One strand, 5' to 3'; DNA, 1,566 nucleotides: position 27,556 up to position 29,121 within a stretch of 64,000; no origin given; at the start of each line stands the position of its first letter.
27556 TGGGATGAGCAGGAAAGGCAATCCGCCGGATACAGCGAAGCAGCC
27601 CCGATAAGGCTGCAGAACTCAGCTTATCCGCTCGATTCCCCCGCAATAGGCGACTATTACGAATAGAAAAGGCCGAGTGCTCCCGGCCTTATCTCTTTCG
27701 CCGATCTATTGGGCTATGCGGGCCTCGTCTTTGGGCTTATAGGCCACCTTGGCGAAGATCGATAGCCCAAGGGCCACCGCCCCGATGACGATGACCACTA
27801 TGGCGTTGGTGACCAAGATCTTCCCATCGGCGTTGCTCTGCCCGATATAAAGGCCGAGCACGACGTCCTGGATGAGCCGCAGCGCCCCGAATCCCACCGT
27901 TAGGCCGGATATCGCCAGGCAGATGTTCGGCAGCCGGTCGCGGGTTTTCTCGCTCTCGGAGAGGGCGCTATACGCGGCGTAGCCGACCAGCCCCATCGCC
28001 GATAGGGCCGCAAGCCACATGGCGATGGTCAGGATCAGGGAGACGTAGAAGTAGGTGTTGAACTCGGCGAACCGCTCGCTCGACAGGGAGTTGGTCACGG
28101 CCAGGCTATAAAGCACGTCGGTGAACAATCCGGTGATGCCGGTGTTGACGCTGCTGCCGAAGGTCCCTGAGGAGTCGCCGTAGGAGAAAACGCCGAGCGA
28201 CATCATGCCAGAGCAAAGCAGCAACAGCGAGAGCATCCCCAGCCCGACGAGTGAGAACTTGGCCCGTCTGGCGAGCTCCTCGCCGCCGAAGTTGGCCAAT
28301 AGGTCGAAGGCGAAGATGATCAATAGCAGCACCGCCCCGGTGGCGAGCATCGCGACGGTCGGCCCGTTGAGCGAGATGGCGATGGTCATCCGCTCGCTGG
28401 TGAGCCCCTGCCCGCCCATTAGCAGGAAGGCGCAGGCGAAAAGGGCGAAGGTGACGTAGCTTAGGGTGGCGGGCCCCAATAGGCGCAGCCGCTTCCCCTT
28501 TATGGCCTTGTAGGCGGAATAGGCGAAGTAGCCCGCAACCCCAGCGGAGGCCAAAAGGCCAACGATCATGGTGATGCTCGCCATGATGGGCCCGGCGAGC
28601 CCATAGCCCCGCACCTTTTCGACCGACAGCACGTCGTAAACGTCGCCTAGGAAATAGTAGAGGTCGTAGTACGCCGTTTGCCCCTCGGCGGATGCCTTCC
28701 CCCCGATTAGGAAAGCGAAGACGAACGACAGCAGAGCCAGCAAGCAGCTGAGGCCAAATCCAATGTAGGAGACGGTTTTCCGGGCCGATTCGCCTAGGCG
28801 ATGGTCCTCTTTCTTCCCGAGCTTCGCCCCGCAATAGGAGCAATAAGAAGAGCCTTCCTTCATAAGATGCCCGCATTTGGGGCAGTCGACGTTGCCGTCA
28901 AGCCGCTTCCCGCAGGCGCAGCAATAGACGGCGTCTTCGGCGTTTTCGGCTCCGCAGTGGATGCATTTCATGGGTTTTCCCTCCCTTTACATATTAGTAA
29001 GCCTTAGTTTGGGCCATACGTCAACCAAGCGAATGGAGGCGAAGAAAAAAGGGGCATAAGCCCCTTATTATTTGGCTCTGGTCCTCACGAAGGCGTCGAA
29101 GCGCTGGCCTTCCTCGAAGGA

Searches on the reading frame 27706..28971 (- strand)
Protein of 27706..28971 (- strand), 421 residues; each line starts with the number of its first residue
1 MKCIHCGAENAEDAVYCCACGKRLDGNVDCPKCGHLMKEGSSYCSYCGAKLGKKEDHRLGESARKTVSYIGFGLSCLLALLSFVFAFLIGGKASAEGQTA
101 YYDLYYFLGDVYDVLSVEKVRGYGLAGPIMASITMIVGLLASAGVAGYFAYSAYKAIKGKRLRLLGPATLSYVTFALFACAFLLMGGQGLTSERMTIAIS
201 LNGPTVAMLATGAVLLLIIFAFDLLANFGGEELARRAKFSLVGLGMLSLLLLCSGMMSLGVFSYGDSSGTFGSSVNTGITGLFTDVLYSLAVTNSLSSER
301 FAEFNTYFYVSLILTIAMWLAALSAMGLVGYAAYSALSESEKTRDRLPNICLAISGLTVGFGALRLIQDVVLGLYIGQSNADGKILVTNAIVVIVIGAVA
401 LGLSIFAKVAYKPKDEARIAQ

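Call 51: search_protein_families(library=pfam, proteins=[window:27706-28971:-], max_evalue=0.001)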
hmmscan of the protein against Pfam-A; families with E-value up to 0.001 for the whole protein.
window:27706-28971:- (421 aa): 5 families
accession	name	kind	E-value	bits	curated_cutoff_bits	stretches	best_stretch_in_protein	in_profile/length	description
PF13240.11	Zn_Ribbon_1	-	2.2e-10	40.4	25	1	30-51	2-23/23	zinc-ribbon domain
PF12773.13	DZR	-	5.2e-08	33.4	27.3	1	3-48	1-45/45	Double zinc ribbon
PF13248.11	Zn_ribbon_3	-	1e-06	28.4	27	1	28-51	3-26/26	zinc-ribbon domain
PF24463.1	DUF7577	-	0.00029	20.8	28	1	3-24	5-26/27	Domain of unknown function (DUF7577)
PF23906.1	DUF7248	-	0.00062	20.1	27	0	133-158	18-43/58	Family of unknown function (DUF7248)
